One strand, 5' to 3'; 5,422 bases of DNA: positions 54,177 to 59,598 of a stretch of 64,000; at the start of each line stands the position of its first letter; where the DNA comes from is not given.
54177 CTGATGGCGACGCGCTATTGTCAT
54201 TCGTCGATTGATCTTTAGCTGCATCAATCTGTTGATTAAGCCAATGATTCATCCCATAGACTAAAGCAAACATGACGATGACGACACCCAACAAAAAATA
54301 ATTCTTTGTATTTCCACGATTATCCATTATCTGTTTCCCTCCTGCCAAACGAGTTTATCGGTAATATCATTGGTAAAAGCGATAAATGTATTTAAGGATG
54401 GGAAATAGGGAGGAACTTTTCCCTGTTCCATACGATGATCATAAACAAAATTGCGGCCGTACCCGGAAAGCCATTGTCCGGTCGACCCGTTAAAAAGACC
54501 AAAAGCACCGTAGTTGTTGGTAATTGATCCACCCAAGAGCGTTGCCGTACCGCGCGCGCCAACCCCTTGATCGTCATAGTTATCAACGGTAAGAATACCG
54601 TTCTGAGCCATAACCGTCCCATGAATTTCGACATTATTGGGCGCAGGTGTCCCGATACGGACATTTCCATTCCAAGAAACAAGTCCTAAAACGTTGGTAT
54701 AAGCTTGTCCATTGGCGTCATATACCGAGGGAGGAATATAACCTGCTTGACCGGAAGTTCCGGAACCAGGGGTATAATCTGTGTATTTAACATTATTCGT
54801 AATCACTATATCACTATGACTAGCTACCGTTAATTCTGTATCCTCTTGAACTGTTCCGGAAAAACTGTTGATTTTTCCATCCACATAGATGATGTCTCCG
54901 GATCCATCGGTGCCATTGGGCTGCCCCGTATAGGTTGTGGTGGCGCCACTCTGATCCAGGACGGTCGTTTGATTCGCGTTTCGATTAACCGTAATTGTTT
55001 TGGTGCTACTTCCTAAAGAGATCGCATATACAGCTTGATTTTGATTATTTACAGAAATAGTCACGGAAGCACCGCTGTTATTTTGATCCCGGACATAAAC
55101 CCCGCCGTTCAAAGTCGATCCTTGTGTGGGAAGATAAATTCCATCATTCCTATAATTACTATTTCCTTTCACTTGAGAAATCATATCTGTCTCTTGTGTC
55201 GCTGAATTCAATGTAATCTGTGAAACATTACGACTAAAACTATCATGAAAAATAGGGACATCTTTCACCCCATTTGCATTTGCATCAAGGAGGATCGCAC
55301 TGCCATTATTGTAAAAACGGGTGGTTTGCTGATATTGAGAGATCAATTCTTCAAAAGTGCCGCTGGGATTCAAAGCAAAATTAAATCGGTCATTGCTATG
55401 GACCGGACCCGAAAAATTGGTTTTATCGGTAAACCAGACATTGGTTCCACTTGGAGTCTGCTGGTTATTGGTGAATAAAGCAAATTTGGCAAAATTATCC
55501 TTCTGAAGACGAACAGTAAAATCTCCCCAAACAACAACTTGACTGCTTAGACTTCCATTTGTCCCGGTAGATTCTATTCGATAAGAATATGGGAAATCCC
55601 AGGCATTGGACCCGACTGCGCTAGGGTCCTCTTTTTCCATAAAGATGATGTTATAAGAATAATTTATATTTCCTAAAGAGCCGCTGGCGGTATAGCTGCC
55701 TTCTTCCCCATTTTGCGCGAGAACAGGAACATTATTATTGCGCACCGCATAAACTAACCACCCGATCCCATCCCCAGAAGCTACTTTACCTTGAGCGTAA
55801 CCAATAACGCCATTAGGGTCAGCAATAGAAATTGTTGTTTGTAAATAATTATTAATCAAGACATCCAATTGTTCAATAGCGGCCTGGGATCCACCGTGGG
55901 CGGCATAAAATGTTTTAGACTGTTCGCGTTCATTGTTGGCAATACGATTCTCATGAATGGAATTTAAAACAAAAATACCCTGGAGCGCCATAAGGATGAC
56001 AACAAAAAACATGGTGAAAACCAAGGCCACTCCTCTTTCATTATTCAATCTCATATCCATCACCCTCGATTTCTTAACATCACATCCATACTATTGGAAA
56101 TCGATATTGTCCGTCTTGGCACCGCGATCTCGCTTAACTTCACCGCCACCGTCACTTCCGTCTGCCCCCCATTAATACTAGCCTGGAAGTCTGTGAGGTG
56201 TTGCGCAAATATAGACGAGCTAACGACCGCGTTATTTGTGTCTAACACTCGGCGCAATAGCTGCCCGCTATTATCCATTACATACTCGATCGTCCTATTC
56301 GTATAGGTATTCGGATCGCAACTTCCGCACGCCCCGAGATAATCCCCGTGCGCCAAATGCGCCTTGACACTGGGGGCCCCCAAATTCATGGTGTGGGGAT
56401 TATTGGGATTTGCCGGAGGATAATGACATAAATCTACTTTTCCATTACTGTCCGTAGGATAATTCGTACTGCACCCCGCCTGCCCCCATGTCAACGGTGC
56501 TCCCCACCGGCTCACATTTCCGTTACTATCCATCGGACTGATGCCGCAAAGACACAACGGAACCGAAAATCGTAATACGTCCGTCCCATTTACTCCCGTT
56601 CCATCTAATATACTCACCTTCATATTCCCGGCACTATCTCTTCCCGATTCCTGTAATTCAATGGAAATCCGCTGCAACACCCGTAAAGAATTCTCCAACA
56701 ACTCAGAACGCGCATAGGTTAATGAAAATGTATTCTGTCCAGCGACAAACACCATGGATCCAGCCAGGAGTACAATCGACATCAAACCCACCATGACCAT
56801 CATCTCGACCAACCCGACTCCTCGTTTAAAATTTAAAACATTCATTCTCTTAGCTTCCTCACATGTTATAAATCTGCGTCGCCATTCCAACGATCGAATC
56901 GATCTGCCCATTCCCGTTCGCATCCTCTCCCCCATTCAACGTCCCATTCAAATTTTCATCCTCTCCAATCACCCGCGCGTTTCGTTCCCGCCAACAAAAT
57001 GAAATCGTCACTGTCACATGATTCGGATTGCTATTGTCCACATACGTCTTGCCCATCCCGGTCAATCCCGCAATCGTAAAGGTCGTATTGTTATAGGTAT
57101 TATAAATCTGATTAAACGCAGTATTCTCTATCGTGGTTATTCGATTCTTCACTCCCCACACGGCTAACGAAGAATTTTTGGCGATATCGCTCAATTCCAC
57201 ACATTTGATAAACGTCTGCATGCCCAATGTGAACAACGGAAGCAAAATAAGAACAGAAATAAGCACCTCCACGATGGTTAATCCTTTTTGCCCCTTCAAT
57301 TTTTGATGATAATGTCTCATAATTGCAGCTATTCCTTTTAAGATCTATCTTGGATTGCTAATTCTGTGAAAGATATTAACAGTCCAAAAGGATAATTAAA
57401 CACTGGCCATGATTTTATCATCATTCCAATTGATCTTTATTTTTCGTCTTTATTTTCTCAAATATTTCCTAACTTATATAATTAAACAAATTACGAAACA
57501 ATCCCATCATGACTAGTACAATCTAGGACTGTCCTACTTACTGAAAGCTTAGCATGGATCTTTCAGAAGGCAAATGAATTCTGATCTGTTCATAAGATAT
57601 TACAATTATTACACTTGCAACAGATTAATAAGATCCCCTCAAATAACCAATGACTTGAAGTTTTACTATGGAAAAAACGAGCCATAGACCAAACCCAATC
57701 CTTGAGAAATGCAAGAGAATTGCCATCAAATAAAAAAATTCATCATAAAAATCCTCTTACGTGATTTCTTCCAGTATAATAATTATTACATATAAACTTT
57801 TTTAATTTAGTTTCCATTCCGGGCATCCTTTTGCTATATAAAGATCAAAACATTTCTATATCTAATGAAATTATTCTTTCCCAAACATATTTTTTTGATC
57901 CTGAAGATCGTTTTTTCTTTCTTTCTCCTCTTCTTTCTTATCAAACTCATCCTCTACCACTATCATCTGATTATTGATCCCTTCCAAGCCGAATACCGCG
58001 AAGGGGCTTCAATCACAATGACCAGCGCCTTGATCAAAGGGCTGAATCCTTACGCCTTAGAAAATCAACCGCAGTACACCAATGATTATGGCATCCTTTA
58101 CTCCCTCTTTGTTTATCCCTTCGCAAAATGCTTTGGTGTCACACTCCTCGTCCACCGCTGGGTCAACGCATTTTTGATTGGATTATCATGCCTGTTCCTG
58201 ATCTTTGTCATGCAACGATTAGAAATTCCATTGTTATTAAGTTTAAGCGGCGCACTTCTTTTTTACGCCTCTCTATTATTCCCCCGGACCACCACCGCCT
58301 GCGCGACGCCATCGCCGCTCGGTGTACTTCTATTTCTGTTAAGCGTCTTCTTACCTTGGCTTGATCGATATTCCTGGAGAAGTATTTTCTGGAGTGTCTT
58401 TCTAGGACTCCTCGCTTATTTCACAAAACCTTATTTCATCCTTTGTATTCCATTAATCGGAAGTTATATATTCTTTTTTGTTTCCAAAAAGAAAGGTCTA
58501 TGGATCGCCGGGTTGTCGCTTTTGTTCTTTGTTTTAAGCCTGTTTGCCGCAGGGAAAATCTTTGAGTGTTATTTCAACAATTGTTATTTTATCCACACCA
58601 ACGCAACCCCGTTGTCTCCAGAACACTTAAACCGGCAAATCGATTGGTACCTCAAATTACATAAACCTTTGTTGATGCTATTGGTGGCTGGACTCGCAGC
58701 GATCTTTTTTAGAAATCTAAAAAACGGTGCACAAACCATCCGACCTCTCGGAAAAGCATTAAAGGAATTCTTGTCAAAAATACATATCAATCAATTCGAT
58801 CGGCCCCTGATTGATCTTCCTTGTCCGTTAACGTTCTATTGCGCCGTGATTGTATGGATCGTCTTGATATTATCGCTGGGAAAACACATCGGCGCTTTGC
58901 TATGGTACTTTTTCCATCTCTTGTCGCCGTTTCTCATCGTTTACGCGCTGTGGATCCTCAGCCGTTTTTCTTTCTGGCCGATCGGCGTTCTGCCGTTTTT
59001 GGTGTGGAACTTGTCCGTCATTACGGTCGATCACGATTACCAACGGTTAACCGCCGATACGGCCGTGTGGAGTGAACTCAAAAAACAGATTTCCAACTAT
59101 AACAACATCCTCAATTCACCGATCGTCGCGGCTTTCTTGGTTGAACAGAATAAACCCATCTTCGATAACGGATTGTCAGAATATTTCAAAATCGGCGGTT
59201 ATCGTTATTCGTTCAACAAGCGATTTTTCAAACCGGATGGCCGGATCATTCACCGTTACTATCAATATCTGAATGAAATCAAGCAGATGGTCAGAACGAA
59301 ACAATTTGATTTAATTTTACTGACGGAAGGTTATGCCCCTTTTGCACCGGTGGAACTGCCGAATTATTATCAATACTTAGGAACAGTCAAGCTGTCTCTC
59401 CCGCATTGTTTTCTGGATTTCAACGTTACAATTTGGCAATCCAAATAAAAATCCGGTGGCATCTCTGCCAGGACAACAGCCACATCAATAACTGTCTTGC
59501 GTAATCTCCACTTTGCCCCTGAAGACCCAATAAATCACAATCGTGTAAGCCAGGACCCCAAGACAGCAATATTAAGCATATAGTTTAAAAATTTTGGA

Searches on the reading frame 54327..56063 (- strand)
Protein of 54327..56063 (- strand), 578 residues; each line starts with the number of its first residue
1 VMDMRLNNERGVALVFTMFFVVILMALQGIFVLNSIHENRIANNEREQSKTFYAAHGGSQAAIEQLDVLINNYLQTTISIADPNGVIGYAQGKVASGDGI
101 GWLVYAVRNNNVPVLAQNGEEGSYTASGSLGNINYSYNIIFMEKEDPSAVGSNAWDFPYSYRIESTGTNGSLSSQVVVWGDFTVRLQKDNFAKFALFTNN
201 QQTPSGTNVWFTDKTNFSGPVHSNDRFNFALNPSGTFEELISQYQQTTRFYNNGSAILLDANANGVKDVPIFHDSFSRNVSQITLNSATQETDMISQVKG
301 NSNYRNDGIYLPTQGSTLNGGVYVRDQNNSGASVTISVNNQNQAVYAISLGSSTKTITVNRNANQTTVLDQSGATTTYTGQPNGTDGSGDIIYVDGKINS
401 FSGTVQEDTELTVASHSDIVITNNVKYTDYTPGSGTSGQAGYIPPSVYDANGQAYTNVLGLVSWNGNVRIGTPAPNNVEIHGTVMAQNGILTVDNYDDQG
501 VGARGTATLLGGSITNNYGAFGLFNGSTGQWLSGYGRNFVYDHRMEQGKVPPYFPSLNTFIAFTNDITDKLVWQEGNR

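Call 48: search_protein_families(library=pfam, proteins=[window:54327-56063:-], max_evalue=0.00001)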
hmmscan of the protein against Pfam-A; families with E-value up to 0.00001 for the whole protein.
window:54327-56063:- (578 aa): 1 family
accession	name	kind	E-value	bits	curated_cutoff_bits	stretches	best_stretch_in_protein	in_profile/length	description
PF16241.10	DUF4900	-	2.1e-13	50.9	29.4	1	160-233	5-78/89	Domain of unknown function (DUF4900)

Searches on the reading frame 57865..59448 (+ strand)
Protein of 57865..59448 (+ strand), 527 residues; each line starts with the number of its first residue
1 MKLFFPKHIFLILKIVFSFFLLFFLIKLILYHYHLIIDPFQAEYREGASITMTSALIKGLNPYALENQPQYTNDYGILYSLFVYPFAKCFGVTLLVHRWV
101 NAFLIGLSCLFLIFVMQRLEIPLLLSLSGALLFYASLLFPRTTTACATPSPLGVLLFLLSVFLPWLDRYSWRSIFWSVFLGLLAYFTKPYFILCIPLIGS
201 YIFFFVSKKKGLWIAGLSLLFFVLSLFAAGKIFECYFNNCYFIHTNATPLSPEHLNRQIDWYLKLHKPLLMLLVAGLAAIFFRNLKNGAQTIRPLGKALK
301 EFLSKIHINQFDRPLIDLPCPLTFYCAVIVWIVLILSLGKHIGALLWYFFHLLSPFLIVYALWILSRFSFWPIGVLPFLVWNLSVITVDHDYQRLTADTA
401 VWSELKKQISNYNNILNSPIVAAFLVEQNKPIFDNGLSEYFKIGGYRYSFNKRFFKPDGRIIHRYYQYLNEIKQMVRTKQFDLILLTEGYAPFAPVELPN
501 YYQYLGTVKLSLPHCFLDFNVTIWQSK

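Call 18: find_related_loci(query=window:57865-59448:+, collection=genome_contigs, flank=10000)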
Query window:57865-59448:+ (527 aa) in genome_contigs; peptide patterns used: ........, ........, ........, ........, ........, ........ (x = any residue, [..] = any of these).
83 stretches matched a pattern, but none encodes a relative of the query by tblastn (E <= 1e-3).
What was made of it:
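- Tried and rejected: The flanking 527-aa membrane protein has no relative in GTDB species representatives (call 18).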

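Call 19: find_homologous_proteins(query=window:57865-59448:+, max_evalue=0.00001)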
Query window:57865-59448:+ (527 aa): 44 proteins with E <= 0.00001 among 8000 candidates.
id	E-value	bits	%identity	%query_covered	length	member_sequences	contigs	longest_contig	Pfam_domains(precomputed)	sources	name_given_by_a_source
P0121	0.0e+0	1194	100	100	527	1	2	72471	-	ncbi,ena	-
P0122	1.1e-134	468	45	97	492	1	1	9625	-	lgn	-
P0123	7.4e-134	466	44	98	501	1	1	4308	-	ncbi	-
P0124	3.2e-132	460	45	98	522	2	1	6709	-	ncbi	-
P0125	5.4e-132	460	45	98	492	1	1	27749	-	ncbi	-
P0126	1.0e-131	459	44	98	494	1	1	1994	-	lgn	-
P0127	4.1e-121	424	41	97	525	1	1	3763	-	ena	-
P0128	8.0e-121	423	44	91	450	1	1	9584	-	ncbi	-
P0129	5.5e-120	420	41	100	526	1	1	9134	-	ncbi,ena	ncbi:MAG: hypothetical protein WCH62_02615 [Candidatus Omnitrophota bacterium]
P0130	2.5e-118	414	42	98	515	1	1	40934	-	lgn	-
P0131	2.1e-117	411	40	98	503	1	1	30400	-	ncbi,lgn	-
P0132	2.8e-114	401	40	98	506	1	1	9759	-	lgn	-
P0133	1.1e-112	396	42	91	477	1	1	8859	-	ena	-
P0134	3.9e-106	374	39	94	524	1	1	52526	-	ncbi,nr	ncbi:MAG: hypothetical protein HQL15_02215 [Candidatus Omnitrophica bacterium]|nr:hypothetical prote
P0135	6.7e-104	367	37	98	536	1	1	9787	-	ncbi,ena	ncbi:MAG: hypothetical protein WCH62_02305 [Candidatus Omnitrophota bacterium]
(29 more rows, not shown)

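Call 20: find_encoding_contigs(protein=P0125, flank=8000, max_places=2)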
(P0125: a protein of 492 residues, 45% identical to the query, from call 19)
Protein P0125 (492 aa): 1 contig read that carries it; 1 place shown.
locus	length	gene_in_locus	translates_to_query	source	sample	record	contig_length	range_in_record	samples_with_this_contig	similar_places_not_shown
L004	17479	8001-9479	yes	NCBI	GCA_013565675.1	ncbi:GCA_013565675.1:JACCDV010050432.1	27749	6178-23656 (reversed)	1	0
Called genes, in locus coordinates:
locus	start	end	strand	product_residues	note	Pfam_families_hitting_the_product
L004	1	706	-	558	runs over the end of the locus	PF06068:TIP49 (weak), PF00004:AAA, PF17862:AAA_lid_3, PF01434:Peptidase_M41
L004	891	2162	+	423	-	PF03952:Enolase_N, PF00113:Enolase_C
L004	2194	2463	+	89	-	PF04977:DivIC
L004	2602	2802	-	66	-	-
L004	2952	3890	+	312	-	PF14022:DUF4238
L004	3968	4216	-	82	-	PF12844:HTH_19, PF13560:HTH_31 (weak), PF01381:HTH_3, PF13443:HTH_26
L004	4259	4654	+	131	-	-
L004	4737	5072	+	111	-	PF20619:DUF6804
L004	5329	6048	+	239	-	-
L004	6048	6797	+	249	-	-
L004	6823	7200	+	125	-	-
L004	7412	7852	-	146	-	-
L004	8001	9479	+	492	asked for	-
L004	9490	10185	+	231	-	PF00535:Glycos_transf_2, PF10111:Glyco_tranf_2_2 (faint)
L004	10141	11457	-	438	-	PF01943:Polysacc_synt, PF13440:Polysacc_synt_3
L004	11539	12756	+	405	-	PF00232:Glyco_hydro_1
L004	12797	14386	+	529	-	PF01645:Glu_synthase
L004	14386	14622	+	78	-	PF01541:GIY-YIG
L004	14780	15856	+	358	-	PF25917:BSH_RND, PF25973:BSH_CzcB, PF25876:HH_MFP_RND (weak), PF25893:HH_CzcB (weak), PF25944:Beta-barrel_RND (weak), PF25954:Beta-barrel_RND_2, PF25967:RND-MFP_C, PF25989:YknX_C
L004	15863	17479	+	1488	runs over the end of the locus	PF00873:ACR_tran, PF03176:MMPL, PF02321:OEP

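Call 21: find_encoding_contigs(protein=P0130, flank=8000, max_places=2)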
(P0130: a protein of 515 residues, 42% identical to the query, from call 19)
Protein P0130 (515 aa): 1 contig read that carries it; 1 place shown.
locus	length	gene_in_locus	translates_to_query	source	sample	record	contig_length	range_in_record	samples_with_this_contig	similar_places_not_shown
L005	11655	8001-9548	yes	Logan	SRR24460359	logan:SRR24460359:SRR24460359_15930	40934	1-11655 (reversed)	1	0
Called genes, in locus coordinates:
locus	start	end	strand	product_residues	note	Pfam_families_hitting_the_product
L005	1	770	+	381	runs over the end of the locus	PF13439:Glyco_transf_4, PF00534:Glycos_transf_1, PF13692:Glyco_trans_1_4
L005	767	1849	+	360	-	PF01075:Glyco_transf_9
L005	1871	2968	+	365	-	PF00155:Aminotran_1_2 (weak), PF01041:DegT_DnrJ_EryC1, PF01212:Beta_elim_lyase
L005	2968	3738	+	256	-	PF00535:Glycos_transf_2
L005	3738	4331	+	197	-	PF08645:PNK3P, PF13419:HAD_2 (weak), PF13242:Hydrolase_like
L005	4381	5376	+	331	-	PF06925:MGDG_synth, PF02350:Epimerase_2 (faint), PF00534:Glycos_transf_1 (weak), PF04101:Glyco_tran_28_C, PF13692:Glyco_trans_1_4 (weak)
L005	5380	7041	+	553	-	PF17764:PriA_3primeBD, PF18074:PriA_C (weak)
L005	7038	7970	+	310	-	PF00551:Formyl_trans_N, PF02911:Formyl_trans_C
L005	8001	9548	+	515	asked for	-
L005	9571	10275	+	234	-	PF00535:Glycos_transf_2, PF12804:NTP_transf_3 (weak)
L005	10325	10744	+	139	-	PF00571:CBS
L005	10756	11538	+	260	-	PF04140:ICMT, PF04191:PEMT (weak)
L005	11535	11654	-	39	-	?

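Call 22: find_encoding_contigs(protein=P0134, flank=8000, max_places=2)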
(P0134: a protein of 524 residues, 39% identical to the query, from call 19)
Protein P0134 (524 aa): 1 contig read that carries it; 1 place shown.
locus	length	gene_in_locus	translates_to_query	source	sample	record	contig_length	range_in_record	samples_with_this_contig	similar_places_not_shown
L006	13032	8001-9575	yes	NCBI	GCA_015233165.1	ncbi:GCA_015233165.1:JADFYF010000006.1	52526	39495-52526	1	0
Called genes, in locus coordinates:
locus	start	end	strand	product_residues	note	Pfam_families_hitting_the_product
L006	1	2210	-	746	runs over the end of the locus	PF00270:DEAD, PF04851:ResIII, PF22527:DEXQc_Suv3 (weak), PF00271:Helicase_C, PF21280:Helicase_dom4_arc, PF14520:HHH_5 (weak)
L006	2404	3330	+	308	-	PF00535:Glycos_transf_2, PF10111:Glyco_tranf_2_2, PF13641:Glyco_tranf_2_3 (weak)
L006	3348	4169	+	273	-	PF13489:Methyltransf_23, PF13847:Methyltransf_31 (weak), PF08241:Methyltransf_11, PF08242:Methyltransf_12, PF13649:Methyltransf_25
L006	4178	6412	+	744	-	-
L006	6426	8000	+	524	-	-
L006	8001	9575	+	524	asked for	-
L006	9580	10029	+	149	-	PF02580:Tyr_Deacylase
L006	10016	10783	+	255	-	PF01026:TatD_DNase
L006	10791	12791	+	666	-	PF11832:DUF3352 (weak)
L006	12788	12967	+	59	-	-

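Call 43: search_protein_families(library=pfam, proteins=[window:57865-59448:+], max_evalue=0.001)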
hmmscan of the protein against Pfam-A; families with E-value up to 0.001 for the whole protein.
window:57865-59448:+ (527 aa): 0 families
